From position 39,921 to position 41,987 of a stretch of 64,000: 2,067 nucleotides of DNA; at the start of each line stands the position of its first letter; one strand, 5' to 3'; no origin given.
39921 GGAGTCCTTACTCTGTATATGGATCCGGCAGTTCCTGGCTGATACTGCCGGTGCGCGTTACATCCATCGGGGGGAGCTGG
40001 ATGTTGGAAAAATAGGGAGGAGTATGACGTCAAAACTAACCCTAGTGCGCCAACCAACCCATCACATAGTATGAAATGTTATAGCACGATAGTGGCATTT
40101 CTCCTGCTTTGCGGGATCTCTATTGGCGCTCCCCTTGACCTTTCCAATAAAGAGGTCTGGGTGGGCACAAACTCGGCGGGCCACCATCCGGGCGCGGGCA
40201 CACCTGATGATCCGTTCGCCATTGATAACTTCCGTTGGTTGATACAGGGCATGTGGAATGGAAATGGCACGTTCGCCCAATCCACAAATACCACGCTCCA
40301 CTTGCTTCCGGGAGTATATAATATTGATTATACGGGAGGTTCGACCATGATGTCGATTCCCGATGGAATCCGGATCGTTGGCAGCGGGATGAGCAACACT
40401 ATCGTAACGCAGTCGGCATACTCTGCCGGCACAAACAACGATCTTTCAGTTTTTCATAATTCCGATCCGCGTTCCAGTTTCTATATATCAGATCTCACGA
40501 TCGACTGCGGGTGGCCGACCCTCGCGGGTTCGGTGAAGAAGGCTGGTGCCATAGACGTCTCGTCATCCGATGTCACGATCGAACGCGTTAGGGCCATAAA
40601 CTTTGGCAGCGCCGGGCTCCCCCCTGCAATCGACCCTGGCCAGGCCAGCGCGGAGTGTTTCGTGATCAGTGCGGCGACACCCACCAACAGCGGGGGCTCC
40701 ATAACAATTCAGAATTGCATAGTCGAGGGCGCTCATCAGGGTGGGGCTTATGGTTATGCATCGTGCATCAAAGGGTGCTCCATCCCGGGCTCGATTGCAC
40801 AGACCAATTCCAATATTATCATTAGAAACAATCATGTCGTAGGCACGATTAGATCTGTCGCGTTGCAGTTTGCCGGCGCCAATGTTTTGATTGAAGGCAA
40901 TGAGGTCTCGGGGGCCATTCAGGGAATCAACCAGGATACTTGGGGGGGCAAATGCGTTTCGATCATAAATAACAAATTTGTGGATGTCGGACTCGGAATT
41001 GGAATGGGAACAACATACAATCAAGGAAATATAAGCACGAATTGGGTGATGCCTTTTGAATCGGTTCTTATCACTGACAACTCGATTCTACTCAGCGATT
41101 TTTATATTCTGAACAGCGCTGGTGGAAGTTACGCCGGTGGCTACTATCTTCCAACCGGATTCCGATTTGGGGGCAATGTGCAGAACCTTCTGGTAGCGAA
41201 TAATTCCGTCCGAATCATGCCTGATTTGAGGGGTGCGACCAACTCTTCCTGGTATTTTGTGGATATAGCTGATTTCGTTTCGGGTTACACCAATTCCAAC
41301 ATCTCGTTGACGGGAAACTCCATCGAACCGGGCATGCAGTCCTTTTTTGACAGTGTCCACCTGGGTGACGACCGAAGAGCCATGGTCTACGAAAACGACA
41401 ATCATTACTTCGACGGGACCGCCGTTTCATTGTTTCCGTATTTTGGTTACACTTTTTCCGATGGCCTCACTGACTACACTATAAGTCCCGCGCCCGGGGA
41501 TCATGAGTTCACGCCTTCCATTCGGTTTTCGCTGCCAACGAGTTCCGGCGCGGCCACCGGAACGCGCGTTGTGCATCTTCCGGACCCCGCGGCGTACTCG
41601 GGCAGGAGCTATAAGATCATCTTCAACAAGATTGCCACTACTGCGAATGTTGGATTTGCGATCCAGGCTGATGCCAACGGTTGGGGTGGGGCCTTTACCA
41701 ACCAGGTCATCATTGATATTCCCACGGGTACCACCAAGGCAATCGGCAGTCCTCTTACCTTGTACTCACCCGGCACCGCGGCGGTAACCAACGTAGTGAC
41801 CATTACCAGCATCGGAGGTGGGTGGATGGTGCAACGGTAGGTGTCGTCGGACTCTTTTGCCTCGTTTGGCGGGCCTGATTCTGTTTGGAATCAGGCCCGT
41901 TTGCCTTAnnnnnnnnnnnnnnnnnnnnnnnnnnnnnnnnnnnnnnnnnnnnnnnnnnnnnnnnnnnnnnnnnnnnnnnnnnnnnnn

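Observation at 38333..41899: Tandem paralogous secreted beta-helix proteins sharing an unassigned ~95 aa C-terminal domain, in a lower-GC cassette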

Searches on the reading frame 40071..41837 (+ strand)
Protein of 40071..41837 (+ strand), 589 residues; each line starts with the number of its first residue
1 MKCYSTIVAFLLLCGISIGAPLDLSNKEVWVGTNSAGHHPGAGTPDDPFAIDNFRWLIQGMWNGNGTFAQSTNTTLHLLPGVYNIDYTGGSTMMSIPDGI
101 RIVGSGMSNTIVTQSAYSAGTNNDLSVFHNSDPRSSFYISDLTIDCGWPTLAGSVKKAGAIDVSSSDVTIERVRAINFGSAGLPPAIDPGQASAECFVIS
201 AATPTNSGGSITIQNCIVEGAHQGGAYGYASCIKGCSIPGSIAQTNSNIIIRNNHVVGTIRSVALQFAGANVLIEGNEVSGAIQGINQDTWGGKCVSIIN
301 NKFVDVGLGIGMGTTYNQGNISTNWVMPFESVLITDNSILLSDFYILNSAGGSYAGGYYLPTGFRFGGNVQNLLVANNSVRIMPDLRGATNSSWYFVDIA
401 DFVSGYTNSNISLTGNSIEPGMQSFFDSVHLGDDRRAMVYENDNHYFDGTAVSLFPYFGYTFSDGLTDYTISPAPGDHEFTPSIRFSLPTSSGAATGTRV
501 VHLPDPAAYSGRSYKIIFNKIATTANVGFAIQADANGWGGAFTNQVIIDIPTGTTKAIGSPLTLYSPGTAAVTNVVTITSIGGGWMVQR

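Call 6: search_protein_families(library=pfam, proteins=[window:40071-41837:+], max_evalue=1)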
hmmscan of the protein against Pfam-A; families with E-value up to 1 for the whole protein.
window:40071-41837:+ (589 aa): 1 family
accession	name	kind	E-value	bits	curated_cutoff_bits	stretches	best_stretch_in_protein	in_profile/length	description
PF16318.11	DUF4957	-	0.0046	17.2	30.8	1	191-248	54-116/142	Domain of unknown function (DUF4957)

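Call 7: search_protein_families(library=ncbifam, proteins=[window:40071-41837:+], max_evalue=1)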
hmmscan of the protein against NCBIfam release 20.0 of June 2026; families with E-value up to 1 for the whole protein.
window:40071-41837:+ (589 aa): 0 families

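Call 8: search_protein_families(library=phrogs, proteins=[window:40071-41837:+], max_evalue=1)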
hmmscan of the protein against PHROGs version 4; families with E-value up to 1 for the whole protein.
window:40071-41837:+ (589 aa): 1 family
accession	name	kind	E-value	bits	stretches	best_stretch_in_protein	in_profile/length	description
phrog_30839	-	unknown function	0.13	13.3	1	389-425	16-51/78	-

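Call 9: find_homologous_proteins(query=window:40071-41837:+)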
Query window:40071-41837:+ (589 aa): 2 proteins with E <= 0.001 among 8000 candidates.
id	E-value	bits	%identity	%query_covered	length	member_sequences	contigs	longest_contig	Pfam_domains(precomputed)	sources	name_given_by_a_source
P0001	0.0e+0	1106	100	84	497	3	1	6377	-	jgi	-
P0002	1.1e-5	42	27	48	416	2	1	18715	-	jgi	-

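Call 10: search_solved_structures(query=window:40071-41837:+, max_evalue=10)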
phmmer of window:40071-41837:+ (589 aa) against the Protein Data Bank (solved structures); distinct sequences matched with E-value up to 10: 2.
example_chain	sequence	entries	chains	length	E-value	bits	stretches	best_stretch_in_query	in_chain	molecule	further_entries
4ay9_X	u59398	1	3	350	1.2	10.9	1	358-419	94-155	FOLLICLE-STIMULATING HORMONE RECEPTOR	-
4mqw_X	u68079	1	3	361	1.2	10.8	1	358-419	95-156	Follicle-stimulating hormone receptor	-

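Call 19: find_encoding_contigs(protein=P0001, flank=10000)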
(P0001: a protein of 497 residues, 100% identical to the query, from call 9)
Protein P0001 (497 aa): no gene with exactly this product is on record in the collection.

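Call 20: find_encoding_contigs(protein=P0002, flank=10000)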
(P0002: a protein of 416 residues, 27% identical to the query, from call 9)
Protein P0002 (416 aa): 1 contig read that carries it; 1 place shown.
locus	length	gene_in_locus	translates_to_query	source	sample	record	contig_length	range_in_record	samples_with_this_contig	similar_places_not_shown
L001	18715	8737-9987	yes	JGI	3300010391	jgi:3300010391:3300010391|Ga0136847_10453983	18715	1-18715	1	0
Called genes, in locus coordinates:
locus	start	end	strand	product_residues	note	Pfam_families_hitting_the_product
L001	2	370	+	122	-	?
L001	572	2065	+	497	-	-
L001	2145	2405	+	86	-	-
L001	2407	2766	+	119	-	-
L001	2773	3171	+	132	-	-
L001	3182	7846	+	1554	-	-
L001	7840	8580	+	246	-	-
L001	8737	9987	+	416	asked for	-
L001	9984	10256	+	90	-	-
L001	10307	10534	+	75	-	-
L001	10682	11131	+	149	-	PF16079:Phage_holin_5_2 (faint)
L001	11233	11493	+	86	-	-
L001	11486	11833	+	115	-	-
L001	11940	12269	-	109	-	-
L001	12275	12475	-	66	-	-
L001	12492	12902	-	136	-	-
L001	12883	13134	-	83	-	-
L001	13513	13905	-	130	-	-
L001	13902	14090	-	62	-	-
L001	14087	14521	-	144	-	PF01844:HNH, PF14279:HNH_5 (weak)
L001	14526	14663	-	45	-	-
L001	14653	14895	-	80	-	-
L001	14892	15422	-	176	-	-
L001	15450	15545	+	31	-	-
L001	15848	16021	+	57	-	-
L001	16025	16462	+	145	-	-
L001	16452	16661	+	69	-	-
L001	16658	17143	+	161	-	-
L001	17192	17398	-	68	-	-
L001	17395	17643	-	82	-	-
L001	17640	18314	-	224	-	PF09588:YqaJ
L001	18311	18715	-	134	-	?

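Call 27: find_related_loci(query=A1, collection=genome_contigs, flank=10000)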
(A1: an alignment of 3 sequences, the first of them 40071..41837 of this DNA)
Query A1 (589 aa) in genome_contigs; peptide patterns used: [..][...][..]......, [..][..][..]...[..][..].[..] (x = any residue, [..] = any of these).
55 stretches matched a pattern; 5 encode a relative of the query (tblastn E <= 1e-3); 5 distinct loci.
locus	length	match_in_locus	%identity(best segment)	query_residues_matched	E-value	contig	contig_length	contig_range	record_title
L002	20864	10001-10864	26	28-306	2e-9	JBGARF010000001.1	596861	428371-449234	MAG: Limisphaerales bacterium isolate MAG_MBR_H10.46 MBRH10-46_opera_contig_45, whole genome shotgun sequence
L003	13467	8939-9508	29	73-256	4e-11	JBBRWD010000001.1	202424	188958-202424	MAG: Limisphaerales bacterium isolate La4_concoct.005 La4_concoct.005_K_3327567_L_202424_cov_50.9005, whole genome shotg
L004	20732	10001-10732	29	91-324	9e-5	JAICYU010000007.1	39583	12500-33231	MAG: Acidobacteriales bacterium isolate LS_ISSM_2_bin.44 k141_1429997_length_39583_cov_18.0984, whole genome shotgun seq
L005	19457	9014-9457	29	29-180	2e-6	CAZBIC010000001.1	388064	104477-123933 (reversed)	MAG TPA_asm: uncultured Bifidobacterium sp. isolate SRP302895_co1_406 genome assembly, contig: NODE_30_length_388064_cov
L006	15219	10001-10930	23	94-427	2e-4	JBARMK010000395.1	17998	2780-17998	MAG: Candidatus Angelobacter sp. isolate MFD06577_ilm_asm_bin21 k127_156790, whole genome shotgun sequence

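Call 28: find_related_loci(query=A1, collection=viral_contigs, flank=10000)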
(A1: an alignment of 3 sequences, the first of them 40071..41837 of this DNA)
Query A1 (589 aa) in viral_contigs; peptide patterns used: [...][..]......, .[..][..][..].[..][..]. (x = any residue, [..] = any of these).
62 stretches matched a pattern, but none encodes a relative of the query by tblastn (E <= 1e-3).

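Call 29: search_protein_representatives(alignment_id=A1)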
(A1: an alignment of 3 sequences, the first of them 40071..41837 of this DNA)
Query: 3 sequences, 565 profile positions. Proteins with E-value up to 0.001 (for the whole library): 1134; up to 1e-10: 743; up to 1e-30: 40. The best 150 are listed.
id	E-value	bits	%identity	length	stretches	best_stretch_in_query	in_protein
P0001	8.0e-247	836.9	-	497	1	93-565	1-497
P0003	3.0e-232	788.7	-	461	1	102-565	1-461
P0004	1.3e-165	568.8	-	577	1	8-565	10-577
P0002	1.6e-147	509.0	-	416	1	26-429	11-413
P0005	7.2e-107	374.8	-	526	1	28-565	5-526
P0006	3.8e-67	243.7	-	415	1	11-367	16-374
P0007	4.2e-67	243.5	-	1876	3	27-312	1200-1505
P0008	5.5e-66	239.9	-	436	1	11-409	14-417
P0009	5.8e-63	229.9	-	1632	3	7-304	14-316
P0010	5.7e-61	223.3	-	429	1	16-395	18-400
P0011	3.3e-52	194.4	-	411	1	26-398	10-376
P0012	3.4e-52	194.3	-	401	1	26-329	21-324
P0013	7.4e-52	193.2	-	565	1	11-549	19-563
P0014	2.7e-50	188.1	-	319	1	26-306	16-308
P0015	2.6e-48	181.5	-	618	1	10-509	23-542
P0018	6.6e-42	160.4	-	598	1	20-510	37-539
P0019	2.5e-41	158.5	-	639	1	5-507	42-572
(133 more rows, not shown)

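Call 30: predict_structure(alignment_id=A1)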
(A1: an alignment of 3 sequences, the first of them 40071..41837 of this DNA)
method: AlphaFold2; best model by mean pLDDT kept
length: 589 residues; sequences in the alignment: 3
mean_pLDDT: 58.1   pTM: 0.63
mean pLDDT of the five models: 58.1, 56.3, 55.6, 54.9, 52.4
residues with pLDDT >= 90: 28; 70-90: 140; 50-70: 200; < 50: 221
segments of 3 or more residues with pLDDT < 50: 1-20, 34-52, 62-70, 88-90, 183-192, 203-207, 224-227, 239-244, 314-336, 350-360, 384-393, 402-405, 421-429, 431-444, 452-466, 472-487, 489-494, 506-509, 522-524, 535-544, 552-556, 581-589
pLDDT, mean of each block of 10 residues (from residue 1): 31 36 68 46 37 56 44 77 63 66 86 64 68 79 77 61 83 83 44 66 55 89 54 63 62 83 73 87 72 73 77 45 25 51 68 39 64 74 47 56 54 66 46 32 48 39 48 41 44 53 54 54 55 48 48 49 63 58 32
secondary structure, 60 per line:
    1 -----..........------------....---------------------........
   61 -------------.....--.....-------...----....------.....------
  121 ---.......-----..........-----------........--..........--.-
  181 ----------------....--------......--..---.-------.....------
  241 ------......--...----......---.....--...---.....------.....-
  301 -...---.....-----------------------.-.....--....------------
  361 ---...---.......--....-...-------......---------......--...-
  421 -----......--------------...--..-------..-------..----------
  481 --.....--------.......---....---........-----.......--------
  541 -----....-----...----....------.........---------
elements in order (helices of 4 or more, strands of 3 or more residues): H6-15 E28-31 H53-60 E74-78 E81-85 E93-95 E100-103 E110-114 E124-130 E136-145 E157-164 E167-176 E197-200 E209-214 E230-234 E247-252 E255-257 E262-267 E271-275 E278-280 E284-288 E295-299 E302-304 E308-312 E338-342 E345-348 E364-366 E370-376 E379-382 E394-399 E409-414 E417-419 E426-431 E446-448 E483-487 E496-502 H506-509 E513-520 E526-532 E546-549 E555-557 E562-565 E572-580

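Call 40: find_encoding_contigs(protein=P0004, flank=10000)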
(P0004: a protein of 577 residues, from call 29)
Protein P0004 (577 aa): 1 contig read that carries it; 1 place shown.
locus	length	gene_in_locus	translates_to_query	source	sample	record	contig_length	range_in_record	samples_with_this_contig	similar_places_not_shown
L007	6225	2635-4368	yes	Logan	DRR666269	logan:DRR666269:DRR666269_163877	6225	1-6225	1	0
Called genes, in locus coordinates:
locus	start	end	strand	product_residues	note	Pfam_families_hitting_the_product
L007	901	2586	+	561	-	-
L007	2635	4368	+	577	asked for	-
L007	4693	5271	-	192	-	PF10571:UPF0547 (weak), PF13240:Zn_Ribbon_1 (faint), PF13248:Zn_ribbon_3 (weak)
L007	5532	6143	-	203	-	PF13673:Acetyltransf_10, PF00583:Acetyltransf_1, PF13508:Acetyltransf_7, PF08445:FR47 (weak)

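Call 41: find_encoding_contigs(protein=P0005, flank=10000)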
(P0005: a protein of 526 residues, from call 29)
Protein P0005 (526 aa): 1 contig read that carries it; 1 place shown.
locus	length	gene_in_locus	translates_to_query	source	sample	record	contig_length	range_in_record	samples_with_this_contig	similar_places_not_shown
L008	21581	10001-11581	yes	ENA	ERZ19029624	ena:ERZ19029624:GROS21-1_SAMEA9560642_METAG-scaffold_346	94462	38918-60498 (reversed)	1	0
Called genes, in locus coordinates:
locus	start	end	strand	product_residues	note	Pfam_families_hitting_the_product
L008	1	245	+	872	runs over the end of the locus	PF00456:Transketolase_N, PF17831:PDH_E1_M, PF22613:Transketolase_C_1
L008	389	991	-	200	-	PF01281:Ribosomal_L9_N, PF03948:Ribosomal_L9_C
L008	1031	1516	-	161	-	PF00436:SSB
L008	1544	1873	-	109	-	PF01250:Ribosomal_S6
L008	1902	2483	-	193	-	PF01195:Pept_tRNA_hydro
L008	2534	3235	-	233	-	PF01386:Ribosomal_L25p, PF14693:Ribosomal_TL5_C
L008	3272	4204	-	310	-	PF13793:Pribosyltran_N, PF00156:Pribosyltran, PF14572:Pribosyl_synth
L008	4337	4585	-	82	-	-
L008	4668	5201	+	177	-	-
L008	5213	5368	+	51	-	-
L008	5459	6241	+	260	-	PF01479:S4, PF00849:PseudoU_synth_2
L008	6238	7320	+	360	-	PF08239:SH3_3, PF06347:SH3_4 (weak), PF08239:SH3_3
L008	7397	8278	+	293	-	PF00763:THF_DHG_CYH, PF02882:THF_DHG_CYH_C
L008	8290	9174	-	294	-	PF01073:3Beta_HSD, PF01370:Epimerase, PF16363:GDP_Man_Dehyd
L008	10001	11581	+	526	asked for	PF13229:Beta_helix (weak)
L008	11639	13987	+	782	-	-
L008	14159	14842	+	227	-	PF00293:NUDIX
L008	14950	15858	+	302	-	PF01261:AP_endonuc_2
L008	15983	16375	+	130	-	PF01152:Bac_globin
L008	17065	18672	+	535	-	PF02203:TarH, PF12729:4HB_MCP_1, PF00015:MCPsignal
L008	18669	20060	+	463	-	PF13372:Alginate_exp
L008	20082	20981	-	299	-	PF06283:ThuA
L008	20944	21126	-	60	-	-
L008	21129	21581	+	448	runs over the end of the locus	PF02897:Peptidase_S9_N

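Call 42: search_protein_families(library=pfam, alignment_id=A4, max_evalue=0.01)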
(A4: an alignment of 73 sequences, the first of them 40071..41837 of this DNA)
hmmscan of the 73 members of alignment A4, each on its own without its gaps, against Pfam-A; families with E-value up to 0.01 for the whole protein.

A. member 1, window:40071-41837:+ (589 aa): 1 family
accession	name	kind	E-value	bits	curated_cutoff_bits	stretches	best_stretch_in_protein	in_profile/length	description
PF16318.11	DUF4957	-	0.0046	17.2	30.8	0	191-248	54-116/142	Domain of unknown function (DUF4957)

B. families by the number of members that match (of 73 scanned): 6 families
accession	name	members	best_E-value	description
PF13229.12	Beta_helix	23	2.4e-08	Right handed beta helix region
PF05048.19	NosD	11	2.1e-06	Periplasmic copper-binding protein (NosD)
PF12708.12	Pect-lyase_RHGA_epim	5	3.7e-05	Rhamnogalacturonase A/epimerase, pectate lyase-like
PF12195.14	End_beta_barrel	1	0.00041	Beta barrel domain of bacteriophage endosialidase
PF16318.11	DUF4957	1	0.0046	Domain of unknown function (DUF4957)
PF13313.11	DUF4082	1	0.0051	Domain of unknown function (DUF4082)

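Call 46: predict_structure(alignment_id=A4)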
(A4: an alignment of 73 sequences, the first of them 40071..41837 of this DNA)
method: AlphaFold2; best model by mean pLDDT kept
length: 589 residues; sequences in the alignment: 73
mean_pLDDT: 85.5   pTM: 0.86
mean pLDDT of the five models: 85.5, 84.5, 84.2, 83.7, 82.0
residues with pLDDT >= 90: 295; 70-90: 208; 50-70: 69; < 50: 17
segments of 3 or more residues with pLDDT < 50: 347-357, 536-541
pLDDT, mean of each block of 10 residues (from residue 1): 68 66 97 79 94 94 95 98 89 89 98 90 91 95 96 90 97 97 66 82 91 97 80 89 78 96 94 98 93 95 97 78 75 98 63 51 94 98 85 87 88 96 77 77 95 81 83 70 79 80 86 87 80 62 66 76 82 86 85
secondary structure, 60 per line:
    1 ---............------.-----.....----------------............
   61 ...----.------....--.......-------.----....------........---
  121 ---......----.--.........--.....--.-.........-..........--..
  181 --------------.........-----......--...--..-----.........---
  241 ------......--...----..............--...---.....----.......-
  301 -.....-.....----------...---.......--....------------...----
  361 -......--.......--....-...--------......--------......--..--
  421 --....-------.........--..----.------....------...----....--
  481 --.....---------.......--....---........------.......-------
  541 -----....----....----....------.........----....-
elements in order: H4-15 E28-32 H51-63 E75-78 E81-87 E100-103 E110-117 E124-129 E137-145 H148-151 E157-165 E167-176 E195-203 E209-214 E217-219 E229-237 E247-252 E255-257 E262-275 E278-280 E284-288 E293-299 E302-306 E308-312 E329-335 E338-341 E362-367 E370-376 E379-382 E395-400 E409-414 E423-426 H434-437 E438-442 E458-461 E468-470 H475-478 E483-487 E497-503 H506-509 E513-520 E527-533 E546-549 E554-557 E562-565 E572-580 E585-588

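Call 67: fold_search(model_id=the predicted structure, library=viral)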
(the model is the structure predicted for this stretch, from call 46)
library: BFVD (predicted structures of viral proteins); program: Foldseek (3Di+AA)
matches with E <= 10: 1017; with E <= 0.001: 87
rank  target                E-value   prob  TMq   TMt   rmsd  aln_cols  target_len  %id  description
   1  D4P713                1.6e-08  1.00  0.38  0.46  12.6       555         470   16  (no name in the UniProt tables at hand)
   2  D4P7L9                5.1e-08  1.00  0.40  0.43   9.1       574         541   11  Tail fiber protein [Rhodococcus phage ReqiPoco6]
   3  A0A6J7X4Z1            7.4e-08  1.00  0.25  0.20  15.4       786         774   12  Pectate lyase superfamily protein [uncultured Caudovirales phage]
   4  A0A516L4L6            1.4e-07  1.00  0.33  0.25  11.8       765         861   10  (no name in the UniProt tables at hand)
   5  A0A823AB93            2.5e-07  1.00  0.22  0.22  18.0       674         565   12  (no name in the UniProt tables at hand)
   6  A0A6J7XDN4            2.5e-06  1.00  0.33  0.37  10.6       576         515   10  Pectate lyase superfamily protein [uncultured Caudovirales phage]
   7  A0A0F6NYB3            2.9e-06  1.00  0.19  0.16  17.8       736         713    9  T7 tail fiber protein [Proteus phage PM 85]
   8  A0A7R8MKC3            3.8e-06  1.00  0.18  0.14  20.1       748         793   10  Putative EPS-depolymerase [Klebsiella phage vB_KvM-Eowyn]
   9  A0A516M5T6            6.3e-06  1.00  0.19  0.10  16.6       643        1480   11  (no name in the UniProt tables at hand)
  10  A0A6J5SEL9            8.2e-06  1.00  0.39  0.43  12.5       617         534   14  Parallel beta-helix repeat [uncultured Caudovirales phage]
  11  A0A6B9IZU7            8.6e-06  1.00  0.29  0.43  11.4       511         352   11  (no name in the UniProt tables at hand)
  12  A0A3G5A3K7            9.8e-06  1.00  0.33  0.19  26.1       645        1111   14  Right handed beta helix domain-containing protein [Harvfovirus sp.]
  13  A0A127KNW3            9.8e-06  1.00  0.25  0.21  15.6       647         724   12  Bacteriophage T7 tail fibre protein-like N-terminal domain-containing protein [Pseudomonas phage YMC11/06/C171_PPU_BP]
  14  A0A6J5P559            9.8e-06  0.99  0.19  0.14  19.1       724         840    9  Pectate lyase superfamily protein [uncultured Caudovirales phage]
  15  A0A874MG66            1.0e-05  1.00  0.32  0.22  15.4       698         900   11  Pectate lyase superfamily protein domain-containing protein [Synechococcus phage S-SRP01]
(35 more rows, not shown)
